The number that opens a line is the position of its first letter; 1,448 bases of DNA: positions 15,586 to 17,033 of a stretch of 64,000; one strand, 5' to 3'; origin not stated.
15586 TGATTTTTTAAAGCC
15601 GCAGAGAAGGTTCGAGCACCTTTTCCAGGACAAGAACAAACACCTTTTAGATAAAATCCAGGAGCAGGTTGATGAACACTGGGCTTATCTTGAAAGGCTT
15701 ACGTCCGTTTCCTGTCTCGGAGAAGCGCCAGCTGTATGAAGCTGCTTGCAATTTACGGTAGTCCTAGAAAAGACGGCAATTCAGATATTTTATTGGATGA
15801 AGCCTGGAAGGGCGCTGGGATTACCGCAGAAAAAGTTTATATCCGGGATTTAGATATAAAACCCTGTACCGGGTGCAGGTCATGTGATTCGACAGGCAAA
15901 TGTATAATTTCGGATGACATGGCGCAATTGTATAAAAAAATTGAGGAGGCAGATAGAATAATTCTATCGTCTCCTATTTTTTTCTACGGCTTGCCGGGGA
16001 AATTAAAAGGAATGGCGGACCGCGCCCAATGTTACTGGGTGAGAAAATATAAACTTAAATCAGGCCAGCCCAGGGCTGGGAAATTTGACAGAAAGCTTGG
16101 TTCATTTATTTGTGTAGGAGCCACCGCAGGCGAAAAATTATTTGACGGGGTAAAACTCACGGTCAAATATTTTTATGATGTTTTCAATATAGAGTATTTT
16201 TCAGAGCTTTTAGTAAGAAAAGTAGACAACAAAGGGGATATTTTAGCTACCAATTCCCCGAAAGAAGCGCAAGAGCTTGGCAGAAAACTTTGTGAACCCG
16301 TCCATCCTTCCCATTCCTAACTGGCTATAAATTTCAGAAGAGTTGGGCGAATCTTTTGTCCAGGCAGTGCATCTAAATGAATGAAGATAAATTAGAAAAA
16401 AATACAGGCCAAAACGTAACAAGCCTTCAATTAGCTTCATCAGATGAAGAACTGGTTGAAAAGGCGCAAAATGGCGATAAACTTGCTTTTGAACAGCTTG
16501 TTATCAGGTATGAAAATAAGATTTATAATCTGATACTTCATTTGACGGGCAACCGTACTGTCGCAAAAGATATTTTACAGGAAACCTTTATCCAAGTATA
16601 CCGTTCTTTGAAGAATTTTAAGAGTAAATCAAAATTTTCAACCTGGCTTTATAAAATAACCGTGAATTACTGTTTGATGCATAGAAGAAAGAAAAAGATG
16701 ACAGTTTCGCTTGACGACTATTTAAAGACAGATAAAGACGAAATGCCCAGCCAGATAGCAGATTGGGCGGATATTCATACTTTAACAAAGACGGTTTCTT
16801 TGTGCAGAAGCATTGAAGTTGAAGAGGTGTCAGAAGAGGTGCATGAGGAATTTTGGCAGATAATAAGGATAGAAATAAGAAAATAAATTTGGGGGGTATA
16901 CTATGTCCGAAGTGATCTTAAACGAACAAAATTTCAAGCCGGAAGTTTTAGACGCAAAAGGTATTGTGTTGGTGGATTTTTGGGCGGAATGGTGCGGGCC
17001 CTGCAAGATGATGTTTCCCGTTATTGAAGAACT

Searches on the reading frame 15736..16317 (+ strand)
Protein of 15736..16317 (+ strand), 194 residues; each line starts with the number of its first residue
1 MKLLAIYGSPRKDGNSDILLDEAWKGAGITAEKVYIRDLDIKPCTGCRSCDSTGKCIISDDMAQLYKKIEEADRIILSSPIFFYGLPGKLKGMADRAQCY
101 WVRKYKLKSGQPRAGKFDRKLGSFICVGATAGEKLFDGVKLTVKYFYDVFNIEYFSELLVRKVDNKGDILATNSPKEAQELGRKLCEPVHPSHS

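Call 84: search_protein_families(library=pfam, proteins=[window:15736-16317:+], max_evalue=0.00001)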
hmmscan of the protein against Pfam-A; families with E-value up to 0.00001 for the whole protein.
window:15736-16317:+ (194 aa): 2 families
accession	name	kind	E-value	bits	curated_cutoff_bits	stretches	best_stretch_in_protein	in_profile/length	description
PF03358.20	FMN_red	-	4.7e-21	75.4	24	1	1-130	1-117/152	NADPH-dependent FMN reductase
PF02525.22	Flavodoxin_2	-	2.8e-11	43.9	27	1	1-181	1-194/198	Flavodoxin-like fold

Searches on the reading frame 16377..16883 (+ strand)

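Call 84: search_protein_families(library=pfam, proteins=[window:16377-16883:+], max_evalue=0.00001)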
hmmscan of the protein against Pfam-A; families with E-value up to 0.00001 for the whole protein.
window:16377-16883:+ (169 aa): 2 families
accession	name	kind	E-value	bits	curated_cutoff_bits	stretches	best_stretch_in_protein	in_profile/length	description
PF04542.20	Sigma70_r2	-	7.7e-17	61.3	24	1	41-107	1-69/71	Sigma-70 region 2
PF12645.13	HTH_16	-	6e-08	33.1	22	1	25-82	2-65/65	Helix-turn-helix domain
